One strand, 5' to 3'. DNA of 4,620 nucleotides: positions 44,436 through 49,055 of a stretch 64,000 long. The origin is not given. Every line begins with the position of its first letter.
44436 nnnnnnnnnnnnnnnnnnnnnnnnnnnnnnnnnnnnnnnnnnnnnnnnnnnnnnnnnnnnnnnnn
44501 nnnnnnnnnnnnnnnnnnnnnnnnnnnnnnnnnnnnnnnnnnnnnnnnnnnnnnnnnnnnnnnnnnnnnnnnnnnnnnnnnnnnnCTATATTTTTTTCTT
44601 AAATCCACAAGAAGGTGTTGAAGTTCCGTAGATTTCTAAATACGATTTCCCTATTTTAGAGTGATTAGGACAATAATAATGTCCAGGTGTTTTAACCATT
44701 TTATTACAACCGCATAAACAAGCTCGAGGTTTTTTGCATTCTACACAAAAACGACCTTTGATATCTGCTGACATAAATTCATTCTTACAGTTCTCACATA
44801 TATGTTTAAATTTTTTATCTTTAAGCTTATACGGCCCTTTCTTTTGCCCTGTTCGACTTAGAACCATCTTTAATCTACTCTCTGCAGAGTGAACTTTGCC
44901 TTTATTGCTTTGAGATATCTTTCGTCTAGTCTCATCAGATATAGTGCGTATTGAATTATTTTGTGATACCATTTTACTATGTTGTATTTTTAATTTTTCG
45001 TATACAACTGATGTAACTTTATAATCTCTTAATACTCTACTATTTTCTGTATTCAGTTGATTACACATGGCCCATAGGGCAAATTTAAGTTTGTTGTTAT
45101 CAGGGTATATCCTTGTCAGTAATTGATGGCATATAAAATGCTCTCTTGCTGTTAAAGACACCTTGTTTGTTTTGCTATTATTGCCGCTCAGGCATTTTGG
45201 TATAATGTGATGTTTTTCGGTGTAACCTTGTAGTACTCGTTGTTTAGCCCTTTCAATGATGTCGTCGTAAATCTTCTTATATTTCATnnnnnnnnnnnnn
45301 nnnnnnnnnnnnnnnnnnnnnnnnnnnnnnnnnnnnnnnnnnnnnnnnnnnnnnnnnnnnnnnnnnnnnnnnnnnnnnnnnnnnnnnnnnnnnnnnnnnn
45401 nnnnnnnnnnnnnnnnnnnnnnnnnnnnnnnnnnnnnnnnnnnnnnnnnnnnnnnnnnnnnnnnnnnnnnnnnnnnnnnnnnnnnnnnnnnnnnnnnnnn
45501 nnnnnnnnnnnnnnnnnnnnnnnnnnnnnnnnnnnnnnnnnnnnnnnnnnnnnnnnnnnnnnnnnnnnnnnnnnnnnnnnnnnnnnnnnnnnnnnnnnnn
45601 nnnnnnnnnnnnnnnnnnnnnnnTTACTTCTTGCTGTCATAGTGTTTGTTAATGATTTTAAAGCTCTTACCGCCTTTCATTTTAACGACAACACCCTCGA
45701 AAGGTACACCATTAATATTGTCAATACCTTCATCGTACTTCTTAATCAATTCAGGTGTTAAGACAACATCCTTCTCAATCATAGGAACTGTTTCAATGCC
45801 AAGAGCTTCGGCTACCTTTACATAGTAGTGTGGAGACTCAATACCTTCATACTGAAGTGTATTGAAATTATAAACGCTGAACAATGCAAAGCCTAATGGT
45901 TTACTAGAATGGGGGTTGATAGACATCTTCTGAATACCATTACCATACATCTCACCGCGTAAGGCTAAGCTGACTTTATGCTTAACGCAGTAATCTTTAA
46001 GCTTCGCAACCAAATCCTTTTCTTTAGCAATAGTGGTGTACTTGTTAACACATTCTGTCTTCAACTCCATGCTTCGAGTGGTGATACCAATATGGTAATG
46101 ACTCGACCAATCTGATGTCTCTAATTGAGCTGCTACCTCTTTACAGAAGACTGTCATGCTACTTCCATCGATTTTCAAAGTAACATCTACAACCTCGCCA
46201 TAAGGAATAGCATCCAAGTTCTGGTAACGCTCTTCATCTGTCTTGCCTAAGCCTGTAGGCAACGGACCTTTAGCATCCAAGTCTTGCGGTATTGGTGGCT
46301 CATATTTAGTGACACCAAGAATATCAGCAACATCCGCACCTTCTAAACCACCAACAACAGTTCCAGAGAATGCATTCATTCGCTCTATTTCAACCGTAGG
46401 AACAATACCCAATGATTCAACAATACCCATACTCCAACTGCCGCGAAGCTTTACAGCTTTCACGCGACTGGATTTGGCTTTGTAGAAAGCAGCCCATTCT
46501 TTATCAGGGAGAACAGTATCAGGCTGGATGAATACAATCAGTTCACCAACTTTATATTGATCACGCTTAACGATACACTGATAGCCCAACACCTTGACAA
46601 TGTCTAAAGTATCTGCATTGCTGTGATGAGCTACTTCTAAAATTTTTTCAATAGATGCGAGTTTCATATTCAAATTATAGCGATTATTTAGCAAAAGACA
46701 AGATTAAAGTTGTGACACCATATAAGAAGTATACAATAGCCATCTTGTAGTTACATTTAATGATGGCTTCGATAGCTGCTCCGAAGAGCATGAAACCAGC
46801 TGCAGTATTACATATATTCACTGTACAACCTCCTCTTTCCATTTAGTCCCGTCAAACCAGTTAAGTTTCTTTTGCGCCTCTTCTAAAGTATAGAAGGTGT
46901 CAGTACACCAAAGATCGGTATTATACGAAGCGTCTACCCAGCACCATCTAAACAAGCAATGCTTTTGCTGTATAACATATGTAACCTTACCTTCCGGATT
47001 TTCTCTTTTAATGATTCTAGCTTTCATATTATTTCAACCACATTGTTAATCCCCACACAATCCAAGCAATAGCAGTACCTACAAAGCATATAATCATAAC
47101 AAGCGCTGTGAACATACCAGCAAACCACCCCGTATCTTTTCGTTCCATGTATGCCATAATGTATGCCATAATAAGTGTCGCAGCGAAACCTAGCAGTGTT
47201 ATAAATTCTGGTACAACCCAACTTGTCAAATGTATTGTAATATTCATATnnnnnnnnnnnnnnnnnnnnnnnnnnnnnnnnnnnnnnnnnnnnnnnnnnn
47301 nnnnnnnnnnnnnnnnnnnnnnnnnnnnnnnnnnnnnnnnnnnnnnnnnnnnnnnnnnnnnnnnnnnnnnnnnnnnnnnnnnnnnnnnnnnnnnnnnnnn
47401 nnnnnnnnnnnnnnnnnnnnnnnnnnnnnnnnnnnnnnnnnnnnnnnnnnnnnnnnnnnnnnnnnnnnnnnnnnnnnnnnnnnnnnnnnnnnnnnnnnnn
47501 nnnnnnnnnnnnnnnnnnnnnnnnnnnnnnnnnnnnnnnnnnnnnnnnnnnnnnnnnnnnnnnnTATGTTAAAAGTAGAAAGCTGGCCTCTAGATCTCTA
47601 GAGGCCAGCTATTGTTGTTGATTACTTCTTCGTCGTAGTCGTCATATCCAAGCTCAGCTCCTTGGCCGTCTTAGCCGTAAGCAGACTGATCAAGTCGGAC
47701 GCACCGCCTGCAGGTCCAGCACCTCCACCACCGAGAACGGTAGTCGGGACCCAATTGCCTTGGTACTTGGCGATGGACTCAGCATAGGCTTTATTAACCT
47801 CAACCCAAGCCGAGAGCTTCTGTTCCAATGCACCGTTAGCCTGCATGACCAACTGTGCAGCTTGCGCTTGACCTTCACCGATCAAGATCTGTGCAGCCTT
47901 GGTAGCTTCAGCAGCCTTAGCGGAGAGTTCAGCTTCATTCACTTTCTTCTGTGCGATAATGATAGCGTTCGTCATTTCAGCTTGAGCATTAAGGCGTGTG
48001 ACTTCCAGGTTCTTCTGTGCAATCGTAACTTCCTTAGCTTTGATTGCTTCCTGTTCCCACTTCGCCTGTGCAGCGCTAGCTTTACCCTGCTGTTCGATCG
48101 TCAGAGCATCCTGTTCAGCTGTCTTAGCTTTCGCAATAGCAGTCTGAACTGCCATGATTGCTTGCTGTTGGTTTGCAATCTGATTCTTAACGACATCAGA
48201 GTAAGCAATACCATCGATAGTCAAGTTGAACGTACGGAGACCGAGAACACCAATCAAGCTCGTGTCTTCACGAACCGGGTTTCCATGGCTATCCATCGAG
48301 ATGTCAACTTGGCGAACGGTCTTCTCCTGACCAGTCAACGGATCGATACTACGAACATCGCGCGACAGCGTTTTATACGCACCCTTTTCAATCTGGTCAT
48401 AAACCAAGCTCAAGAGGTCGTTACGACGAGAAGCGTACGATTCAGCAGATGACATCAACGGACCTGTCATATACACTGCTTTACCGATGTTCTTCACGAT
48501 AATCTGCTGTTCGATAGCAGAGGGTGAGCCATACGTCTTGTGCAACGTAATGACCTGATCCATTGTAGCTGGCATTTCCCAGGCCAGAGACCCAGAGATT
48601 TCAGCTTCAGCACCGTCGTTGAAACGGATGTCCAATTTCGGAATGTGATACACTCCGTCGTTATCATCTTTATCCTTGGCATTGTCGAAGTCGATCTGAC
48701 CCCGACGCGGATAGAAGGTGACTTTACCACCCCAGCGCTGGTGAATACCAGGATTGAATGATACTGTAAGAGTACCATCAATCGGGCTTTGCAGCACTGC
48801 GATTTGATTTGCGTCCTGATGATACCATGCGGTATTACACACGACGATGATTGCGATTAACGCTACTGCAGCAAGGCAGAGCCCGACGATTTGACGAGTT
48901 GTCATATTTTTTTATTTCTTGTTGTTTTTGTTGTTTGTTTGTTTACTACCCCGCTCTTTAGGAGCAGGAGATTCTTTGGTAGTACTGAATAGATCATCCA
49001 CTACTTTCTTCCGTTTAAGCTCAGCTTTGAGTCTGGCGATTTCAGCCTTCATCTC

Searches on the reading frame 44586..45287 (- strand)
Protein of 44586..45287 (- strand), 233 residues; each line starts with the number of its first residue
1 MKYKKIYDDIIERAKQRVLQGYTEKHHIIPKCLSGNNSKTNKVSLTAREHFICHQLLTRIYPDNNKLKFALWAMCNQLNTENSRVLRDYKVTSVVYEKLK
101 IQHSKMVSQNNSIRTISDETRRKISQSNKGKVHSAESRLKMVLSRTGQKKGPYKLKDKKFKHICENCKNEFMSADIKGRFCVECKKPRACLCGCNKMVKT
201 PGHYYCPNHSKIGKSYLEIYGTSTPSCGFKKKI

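Call 69: search_protein_families(library=phrogs, proteins=[window:44586-45287:-], max_evalue=0.00001)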
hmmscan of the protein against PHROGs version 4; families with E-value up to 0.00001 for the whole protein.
window:44586-45287:- (233 aa): 4 families
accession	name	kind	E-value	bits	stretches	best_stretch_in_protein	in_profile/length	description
phrog_655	-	DNA, RNA and nucleotide metabolism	5.4e-52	178.8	1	1-194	27-235/343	homing endonuclease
phrog_12434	-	DNA, RNA and nucleotide metabolism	3.6e-09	37.5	1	19-132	34-134/292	HNH endonuclease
phrog_10088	-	DNA, RNA and nucleotide metabolism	4.6e-07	30.4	1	1-78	1-78/331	homing endonuclease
phrog_314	-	DNA, RNA and nucleotide metabolism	6.4e-06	26.4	1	104-181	281-374/574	homing endonuclease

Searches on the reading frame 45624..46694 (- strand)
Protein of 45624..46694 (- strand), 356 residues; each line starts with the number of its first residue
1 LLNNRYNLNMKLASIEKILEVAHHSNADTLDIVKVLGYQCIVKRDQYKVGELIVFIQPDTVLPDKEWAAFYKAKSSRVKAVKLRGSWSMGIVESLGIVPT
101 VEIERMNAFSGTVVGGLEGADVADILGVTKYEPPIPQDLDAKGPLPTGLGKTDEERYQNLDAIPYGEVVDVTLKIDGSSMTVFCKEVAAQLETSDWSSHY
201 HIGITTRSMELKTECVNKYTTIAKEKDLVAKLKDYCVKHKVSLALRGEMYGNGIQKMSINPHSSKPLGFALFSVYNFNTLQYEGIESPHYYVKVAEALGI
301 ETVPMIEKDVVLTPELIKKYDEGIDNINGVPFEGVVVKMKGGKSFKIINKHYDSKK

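Call 52: search_protein_families(library=pfam, proteins=[window:45624-46694:-], max_evalue=0.001)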
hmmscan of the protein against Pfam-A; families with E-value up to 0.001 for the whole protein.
window:45624-46694:- (356 aa): 2 families
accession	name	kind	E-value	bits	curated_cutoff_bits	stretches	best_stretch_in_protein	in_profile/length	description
PF21189.3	PHA02142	-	2.4e-16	60.4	27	1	12-93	1-90/92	PHA02142 OB-fold domain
PF09414.15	RNA_ligase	-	2.9e-15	57.3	27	1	171-347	5-170/171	RNA ligase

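Call 53: search_protein_families(library=phrogs, proteins=[window:45624-46694:-], max_evalue=0.00001)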
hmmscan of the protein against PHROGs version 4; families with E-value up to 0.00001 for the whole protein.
window:45624-46694:- (356 aa): 2 families
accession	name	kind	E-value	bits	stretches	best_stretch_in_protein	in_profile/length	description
phrog_968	-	DNA, RNA and nucleotide metabolism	3.6e-49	168.8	1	10-352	8-388/398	RNA ligase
phrog_548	-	DNA, RNA and nucleotide metabolism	7.6e-08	32.9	1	162-339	26-212/341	RNA ligase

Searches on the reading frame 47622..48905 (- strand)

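Call 52: search_protein_families(library=pfam, proteins=[window:47622-48905:-], max_evalue=0.001)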
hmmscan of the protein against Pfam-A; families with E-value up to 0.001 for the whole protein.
window:47622-48905:- (427 aa): 1 family
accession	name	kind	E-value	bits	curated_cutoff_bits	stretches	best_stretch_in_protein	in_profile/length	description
PF01145.31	Band_7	-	5.7e-05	23.7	23.6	0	32-262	5-174/176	SPFH domain / Band 7 family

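Call 53: search_protein_families(library=phrogs, proteins=[window:47622-48905:-], max_evalue=0.00001)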
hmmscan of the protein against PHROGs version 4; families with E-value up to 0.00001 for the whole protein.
window:47622-48905:- (427 aa): 2 families
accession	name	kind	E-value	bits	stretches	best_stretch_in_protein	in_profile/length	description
phrog_11908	-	unknown function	4.9e-47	161.7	1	11-422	12-428/430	-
phrog_200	-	other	1.8e-11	44.8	1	10-174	85-239/379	lipoprotein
